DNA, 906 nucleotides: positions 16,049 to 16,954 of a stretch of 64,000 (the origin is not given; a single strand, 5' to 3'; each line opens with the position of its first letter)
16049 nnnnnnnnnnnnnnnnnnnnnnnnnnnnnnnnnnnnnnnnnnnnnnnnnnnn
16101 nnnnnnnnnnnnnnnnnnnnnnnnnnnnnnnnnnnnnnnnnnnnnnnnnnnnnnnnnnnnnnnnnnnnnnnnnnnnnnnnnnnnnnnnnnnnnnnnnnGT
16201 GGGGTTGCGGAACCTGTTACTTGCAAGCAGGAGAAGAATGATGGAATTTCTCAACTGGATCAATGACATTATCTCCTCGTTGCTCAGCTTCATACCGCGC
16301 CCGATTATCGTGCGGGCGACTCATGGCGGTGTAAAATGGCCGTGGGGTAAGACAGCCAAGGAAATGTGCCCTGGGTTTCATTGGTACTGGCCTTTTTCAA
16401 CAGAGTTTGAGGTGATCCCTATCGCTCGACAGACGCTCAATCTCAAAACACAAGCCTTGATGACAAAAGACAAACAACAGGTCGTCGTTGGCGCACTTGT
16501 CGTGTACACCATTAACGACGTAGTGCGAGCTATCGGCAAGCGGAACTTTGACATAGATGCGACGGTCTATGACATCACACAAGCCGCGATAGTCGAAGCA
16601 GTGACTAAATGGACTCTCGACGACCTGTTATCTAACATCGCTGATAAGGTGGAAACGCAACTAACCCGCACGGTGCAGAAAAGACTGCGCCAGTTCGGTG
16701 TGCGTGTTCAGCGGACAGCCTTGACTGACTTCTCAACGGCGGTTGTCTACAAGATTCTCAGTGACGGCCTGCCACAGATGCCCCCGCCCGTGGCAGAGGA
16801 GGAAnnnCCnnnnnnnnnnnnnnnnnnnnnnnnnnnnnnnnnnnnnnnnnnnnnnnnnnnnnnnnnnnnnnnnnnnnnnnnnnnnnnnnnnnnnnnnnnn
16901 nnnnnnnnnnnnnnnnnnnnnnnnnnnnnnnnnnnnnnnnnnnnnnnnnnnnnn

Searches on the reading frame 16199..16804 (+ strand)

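Call 4: search_protein_families(library=phrogs, proteins=[window:16199-16804:+], max_evalue=0.01)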
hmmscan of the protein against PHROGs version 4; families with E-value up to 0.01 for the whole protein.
window:16199-16804:+ (202 aa): 1 family
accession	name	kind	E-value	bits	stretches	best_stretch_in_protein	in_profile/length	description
phrog_200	-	other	1e-11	45.6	1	36-177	102-255/379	lipoprotein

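Call 15: search_protein_families(library=pfam, proteins=[window:16199-16804:+], max_evalue=0.01)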
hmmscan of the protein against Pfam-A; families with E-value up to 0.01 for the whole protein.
window:16199-16804:+ (202 aa): 1 family
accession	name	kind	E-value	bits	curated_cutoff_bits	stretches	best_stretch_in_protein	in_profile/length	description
PF01145.31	Band_7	-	1.3e-23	84.4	23.6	1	37-179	2-146/176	SPFH domain / Band 7 family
